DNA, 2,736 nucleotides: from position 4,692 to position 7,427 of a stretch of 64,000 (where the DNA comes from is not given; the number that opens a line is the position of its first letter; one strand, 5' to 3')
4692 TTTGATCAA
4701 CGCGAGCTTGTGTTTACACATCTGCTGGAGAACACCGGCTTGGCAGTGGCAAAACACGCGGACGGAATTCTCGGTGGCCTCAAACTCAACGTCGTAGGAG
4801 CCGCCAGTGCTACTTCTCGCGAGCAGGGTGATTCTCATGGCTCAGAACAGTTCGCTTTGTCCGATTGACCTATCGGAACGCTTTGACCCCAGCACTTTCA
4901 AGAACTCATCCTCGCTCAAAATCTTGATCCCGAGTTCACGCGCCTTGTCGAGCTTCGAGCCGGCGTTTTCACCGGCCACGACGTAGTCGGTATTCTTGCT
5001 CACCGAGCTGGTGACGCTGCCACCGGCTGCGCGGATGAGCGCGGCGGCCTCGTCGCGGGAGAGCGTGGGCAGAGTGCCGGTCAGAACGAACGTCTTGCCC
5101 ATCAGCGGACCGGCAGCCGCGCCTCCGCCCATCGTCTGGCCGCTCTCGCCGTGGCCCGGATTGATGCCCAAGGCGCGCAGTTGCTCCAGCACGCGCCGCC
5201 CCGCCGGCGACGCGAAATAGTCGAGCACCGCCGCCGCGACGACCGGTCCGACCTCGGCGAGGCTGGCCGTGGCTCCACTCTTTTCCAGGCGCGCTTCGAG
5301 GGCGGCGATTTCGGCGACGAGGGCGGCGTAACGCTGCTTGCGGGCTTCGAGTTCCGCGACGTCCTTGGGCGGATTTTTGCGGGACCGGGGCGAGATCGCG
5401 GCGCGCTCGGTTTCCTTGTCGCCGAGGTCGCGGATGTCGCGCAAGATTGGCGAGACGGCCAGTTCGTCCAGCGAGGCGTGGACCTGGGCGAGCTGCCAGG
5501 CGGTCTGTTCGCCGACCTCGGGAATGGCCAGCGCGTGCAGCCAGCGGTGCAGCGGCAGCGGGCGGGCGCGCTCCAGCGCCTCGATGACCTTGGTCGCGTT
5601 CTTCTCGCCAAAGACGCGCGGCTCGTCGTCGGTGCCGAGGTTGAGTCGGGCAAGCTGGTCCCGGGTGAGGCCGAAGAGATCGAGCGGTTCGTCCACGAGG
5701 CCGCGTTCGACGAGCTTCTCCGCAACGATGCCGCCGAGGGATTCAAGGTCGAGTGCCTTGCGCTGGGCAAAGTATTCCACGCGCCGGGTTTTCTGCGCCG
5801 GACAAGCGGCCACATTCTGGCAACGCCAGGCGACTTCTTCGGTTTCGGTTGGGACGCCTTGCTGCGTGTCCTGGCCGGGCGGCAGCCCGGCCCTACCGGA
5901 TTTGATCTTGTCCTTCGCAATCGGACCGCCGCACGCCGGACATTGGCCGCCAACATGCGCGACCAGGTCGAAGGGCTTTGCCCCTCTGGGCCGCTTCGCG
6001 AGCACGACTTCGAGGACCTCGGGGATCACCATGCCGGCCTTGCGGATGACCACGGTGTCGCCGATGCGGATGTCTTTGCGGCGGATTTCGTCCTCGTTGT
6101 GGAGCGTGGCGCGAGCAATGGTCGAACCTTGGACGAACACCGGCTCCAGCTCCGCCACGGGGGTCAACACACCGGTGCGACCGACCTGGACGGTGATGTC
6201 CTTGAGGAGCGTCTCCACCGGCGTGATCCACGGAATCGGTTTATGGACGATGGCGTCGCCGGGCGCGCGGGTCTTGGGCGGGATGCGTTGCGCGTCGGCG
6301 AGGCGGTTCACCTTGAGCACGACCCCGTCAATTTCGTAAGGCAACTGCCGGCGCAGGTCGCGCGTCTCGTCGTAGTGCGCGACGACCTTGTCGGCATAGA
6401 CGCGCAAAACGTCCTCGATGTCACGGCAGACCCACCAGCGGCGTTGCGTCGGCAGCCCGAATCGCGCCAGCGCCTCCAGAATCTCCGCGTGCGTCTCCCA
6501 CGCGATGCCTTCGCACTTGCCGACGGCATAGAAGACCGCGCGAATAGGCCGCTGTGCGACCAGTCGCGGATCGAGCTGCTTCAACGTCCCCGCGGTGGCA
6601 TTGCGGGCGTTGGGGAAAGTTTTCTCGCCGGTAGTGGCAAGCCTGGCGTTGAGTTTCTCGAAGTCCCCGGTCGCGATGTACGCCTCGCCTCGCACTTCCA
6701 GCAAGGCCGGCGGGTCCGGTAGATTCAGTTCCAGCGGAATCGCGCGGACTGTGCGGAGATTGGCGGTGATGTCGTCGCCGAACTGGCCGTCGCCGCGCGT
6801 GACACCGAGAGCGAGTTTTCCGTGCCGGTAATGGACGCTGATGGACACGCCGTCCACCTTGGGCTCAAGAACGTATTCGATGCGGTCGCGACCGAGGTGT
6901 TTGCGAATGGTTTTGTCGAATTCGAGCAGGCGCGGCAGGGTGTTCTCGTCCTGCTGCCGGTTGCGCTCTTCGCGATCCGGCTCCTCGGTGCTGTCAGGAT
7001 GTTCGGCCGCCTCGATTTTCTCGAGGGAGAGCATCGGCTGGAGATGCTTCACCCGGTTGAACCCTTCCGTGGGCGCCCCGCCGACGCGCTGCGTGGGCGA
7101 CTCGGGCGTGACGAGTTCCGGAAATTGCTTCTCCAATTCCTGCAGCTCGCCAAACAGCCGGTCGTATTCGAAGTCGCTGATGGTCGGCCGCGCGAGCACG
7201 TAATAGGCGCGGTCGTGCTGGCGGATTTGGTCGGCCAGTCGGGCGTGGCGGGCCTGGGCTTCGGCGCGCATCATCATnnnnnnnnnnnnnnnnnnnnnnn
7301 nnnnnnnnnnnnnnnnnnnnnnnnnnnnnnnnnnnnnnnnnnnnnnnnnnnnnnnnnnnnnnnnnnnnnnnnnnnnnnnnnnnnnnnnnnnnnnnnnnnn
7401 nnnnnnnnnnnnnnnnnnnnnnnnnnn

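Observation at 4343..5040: SWIM zinc-finger gene tucked 3 nt behind ligA, with a heterologous replacement of the ligA 3' end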

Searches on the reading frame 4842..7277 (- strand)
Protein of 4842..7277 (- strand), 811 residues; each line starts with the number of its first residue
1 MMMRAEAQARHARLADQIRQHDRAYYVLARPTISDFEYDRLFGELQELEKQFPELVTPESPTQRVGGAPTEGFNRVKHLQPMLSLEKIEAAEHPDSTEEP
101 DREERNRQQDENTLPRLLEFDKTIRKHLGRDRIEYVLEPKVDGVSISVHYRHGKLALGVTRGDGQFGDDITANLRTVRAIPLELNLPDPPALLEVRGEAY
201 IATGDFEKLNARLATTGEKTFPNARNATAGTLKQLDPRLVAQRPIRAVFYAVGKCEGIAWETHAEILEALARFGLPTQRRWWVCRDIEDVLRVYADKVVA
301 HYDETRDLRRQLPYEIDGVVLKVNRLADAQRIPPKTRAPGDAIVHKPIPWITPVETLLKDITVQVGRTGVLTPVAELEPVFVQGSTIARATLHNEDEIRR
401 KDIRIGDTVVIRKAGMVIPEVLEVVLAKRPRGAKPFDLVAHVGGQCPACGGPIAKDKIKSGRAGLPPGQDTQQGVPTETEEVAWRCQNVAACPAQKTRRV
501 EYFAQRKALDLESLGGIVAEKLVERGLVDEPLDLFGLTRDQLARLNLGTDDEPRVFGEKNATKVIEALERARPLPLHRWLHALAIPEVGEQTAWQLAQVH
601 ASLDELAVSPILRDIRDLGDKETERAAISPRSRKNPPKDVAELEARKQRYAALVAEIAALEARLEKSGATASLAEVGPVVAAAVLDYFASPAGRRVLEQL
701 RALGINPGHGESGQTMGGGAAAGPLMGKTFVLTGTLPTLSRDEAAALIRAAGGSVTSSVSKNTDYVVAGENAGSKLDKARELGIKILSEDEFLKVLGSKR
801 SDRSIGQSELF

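Call 7: search_protein_families(library=pfam, proteins=[window:4842-7277:-], max_evalue=0.1)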
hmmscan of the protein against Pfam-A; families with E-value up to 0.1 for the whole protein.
window:4842-7277:- (811 aa): 9 families
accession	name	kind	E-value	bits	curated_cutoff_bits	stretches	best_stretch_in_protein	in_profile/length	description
PF01653.23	DNA_ligase_aden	-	6e-64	216.4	27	1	116-346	24-249/253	NAD-dependent DNA ligase adenylation domain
PF03120.22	DNA_ligase_OB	-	3.9e-35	120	32.9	1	355-431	1-77/79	NAD-dependent DNA ligase OB-fold domain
PF00533.33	BRCT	-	6.3e-16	58.8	21.3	1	724-794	5-76/78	BRCA1 C Terminus (BRCT) domain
PF12826.13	HHH_2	-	7.7e-09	36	27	1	580-620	3-45/64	Helix-hairpin-helix motif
PF22745.1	Nlig-Ia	-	3.2e-07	31.4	27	1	10-58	5-53/92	DNA ligase-like, N-terminal NAD+-binding domain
PF12738.14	PTCB-BRCT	-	2.9e-06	27.6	22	1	740-788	12-60/63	twin BRCT domain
PF16589.12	BRCT_2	-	8.1e-05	23.3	27.3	1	725-789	3-67/86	BRCT domain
PF03119.21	DNA_ligase_ZBD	-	0.00021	21.6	25.8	1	445-494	1-27/27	NAD-dependent DNA ligase C4 zinc finger domain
PF04912.19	Dynamitin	-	0.064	13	31.8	0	38-126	97-183/396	Dynamitin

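Call 37: find_homologous_proteins(query=window:4842-7277:-, max_evalue=1e-50)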
Query window:4842-7277:- (811 aa): 8000 proteins with E <= 1e-50 among 8000 candidates; the best 120 are listed.
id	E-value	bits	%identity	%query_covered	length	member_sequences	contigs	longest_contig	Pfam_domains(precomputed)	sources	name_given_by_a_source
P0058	0.0e+0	1804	100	100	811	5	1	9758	PF12826.14,PF03120.23,PF01653.24,PF00533.34,PF22745.3,PF12738.14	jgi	-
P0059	0.0e+0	1619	91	98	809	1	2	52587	PF12826.14,PF03120.23,PF01653.24,PF00533.34,PF22745.3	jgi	jgi:DNA ligase (NAD+)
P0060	0.0e+0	1382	78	98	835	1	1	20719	PF12826.14,PF03120.23,PF01653.24,PF00533.34,PF22745.3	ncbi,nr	ncbi:MAG: NAD-dependent DNA ligase LigA [Verrucomicrobia bacterium]|nr:NAD-dependent DNA ligase LigA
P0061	0.0e+0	1382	78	100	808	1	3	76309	PF12826.14,PF03120.23,PF01653.24,PF00533.34,PF22745.3,PF12738.14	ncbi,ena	-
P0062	0.0e+0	1376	78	90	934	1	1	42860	PF12826.14,PF03120.23,PF01653.24,PF00533.34,PF22745.3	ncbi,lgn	-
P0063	0.0e+0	1368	78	98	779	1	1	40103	PF12826.14,PF03120.23,PF01653.24,PF00533.34,PF03119.22,PF22745.3,PF12738.14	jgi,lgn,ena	-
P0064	0.0e+0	1356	77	98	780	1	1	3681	PF12826.14,PF03120.23,PF01653.24,PF00533.34,PF03119.22,PF22745.3,PF12738.14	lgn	-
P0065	0.0e+0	1354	76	100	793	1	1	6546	PF12826.14,PF03120.23,PF01653.24,PF00533.34,PF03119.22,PF22745.3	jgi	jgi:DNA ligase (NAD+)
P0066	0.0e+0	1353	77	99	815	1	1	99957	PF12826.14,PF03120.23,PF01653.24,PF00533.34,PF22745.3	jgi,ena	-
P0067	0.0e+0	1352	77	98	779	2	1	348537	PF12826.14,PF03120.23,PF01653.24,PF00533.34,PF03119.22,PF22745.3,PF12738.14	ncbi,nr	ncbi:MAG: NAD-dependent DNA ligase LigA [Verrucomicrobia bacterium]|nr:NAD-dependent DNA ligase LigA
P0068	0.0e+0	1349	77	98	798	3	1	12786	PF12826.14,PF03120.23,PF01653.24,PF00533.34,PF03119.22,PF22745.3,PF12738.14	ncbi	ncbi:MAG: NAD-dependent DNA ligase LigA [Verrucomicrobiia bacterium]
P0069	0.0e+0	1342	76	98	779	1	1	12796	PF12826.14,PF03120.23,PF01653.24,PF00533.34,PF03119.22,PF22745.3,PF12738.14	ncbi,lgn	ncbi:MAG: NAD-dependent DNA ligase LigA [Verrucomicrobiia bacterium]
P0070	0.0e+0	1342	75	100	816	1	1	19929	PF12826.14,PF03120.23,PF01653.24,PF00533.34,PF22745.3,PF12738.14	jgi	jgi:DNA ligase (NAD+)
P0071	0.0e+0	1341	74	98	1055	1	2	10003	PF12826.14,PF03120.23,PF01653.24,PF00533.34,PF16589.13,PF22745.3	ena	-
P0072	0.0e+0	1338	75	98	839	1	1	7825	PF12826.14,PF03120.23,PF01653.24,PF00533.34,PF22745.3,PF12738.14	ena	-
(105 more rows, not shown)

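Call 39: find_encoding_contigs(protein=P0059, flank=6000, max_places=2)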
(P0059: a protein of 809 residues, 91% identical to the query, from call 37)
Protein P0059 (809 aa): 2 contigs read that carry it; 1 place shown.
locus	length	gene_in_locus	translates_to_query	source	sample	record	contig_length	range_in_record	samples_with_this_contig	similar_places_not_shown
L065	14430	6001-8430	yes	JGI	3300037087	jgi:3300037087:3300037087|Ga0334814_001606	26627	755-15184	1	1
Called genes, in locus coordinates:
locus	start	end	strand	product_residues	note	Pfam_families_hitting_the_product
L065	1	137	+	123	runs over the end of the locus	-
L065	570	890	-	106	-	-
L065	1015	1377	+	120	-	-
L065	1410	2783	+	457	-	PF03447:NAD_binding_3, PF00742:Homoserine_dh, PF01842:ACT (weak), PF22629:ACT_AHAS_ss (faint)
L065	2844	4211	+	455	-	PF14821:Thr_synth_N, PF00291:PALP, PF24857:THR4_C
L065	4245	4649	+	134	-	PF13650:Asp_protease_2, PF13975:gag-asp_proteas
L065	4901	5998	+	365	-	PF00494:SQS_PSY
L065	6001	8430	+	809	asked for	PF22745:Nlig-Ia, PF01653:DNA_ligase_aden, PF03120:OB_DNA_ligase, PF12826:HHH_2 (faint), PF00533:BRCT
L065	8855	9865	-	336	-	PF27245:AF_0692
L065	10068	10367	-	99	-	-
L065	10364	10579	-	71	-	PF09720:Unstab_antitox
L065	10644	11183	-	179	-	-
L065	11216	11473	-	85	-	PF09720:Unstab_antitox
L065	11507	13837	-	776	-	PF02018:CBM_4_9, PF18952:DUF5696 (faint), PF11308:Glyco_hydro_129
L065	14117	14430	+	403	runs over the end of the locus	PF10282:Lactonase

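Call 70: find_encoding_contigs(protein=P0061, flank=3000, max_places=2)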
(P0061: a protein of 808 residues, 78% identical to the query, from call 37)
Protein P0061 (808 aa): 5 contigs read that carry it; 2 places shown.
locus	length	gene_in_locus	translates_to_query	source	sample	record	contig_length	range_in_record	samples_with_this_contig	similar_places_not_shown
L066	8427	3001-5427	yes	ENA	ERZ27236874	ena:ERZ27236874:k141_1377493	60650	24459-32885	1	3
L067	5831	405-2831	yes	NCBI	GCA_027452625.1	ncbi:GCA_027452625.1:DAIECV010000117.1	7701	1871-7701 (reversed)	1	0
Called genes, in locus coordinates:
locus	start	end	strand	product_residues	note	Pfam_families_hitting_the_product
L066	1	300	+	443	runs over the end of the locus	PF03447:NAD_binding_3, PF00742:Homoserine_dh, PF01842:ACT (weak)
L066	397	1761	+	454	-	PF14821:Thr_synth_N, PF00291:PALP, PF24857:THR4_C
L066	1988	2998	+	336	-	PF00494:SQS_PSY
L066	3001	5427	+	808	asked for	PF22745:Nlig-Ia, PF01653:DNA_ligase_aden, PF03120:OB_DNA_ligase, PF12826:HHH_2 (faint), PF00533:BRCT, PF12738:PTCB-BRCT (weak)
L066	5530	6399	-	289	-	PF01261:AP_endonuc_2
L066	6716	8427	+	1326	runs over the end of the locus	-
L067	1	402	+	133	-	?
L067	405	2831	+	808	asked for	PF22745:Nlig-Ia, PF01653:DNA_ligase_aden, PF03120:OB_DNA_ligase, PF12826:HHH_2 (faint), PF00533:BRCT, PF12738:PTCB-BRCT (weak)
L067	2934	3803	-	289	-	PF01261:AP_endonuc_2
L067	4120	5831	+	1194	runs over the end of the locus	?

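Call 71: find_encoding_contigs(protein=P0070, flank=3000, max_places=2)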
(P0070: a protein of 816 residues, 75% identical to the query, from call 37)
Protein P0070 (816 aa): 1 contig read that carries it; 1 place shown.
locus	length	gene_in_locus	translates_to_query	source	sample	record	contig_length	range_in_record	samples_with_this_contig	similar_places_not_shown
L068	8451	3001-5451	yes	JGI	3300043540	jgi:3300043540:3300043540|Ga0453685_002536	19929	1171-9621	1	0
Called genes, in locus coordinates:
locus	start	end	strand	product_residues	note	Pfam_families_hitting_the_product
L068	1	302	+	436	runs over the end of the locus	PF03447:NAD_binding_3, PF00742:Homoserine_dh, PF01842:ACT (weak), PF22629:ACT_AHAS_ss (faint)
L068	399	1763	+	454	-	PF14821:Thr_synth_N, PF00291:PALP, PF24857:THR4_C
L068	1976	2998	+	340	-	PF00494:SQS_PSY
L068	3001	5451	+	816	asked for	PF22745:Nlig-Ia, PF01653:DNA_ligase_aden, PF03120:OB_DNA_ligase, PF12826:HHH_2 (faint), PF00533:BRCT, PF12738:PTCB-BRCT (faint)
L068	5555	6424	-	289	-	PF01261:AP_endonuc_2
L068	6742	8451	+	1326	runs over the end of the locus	-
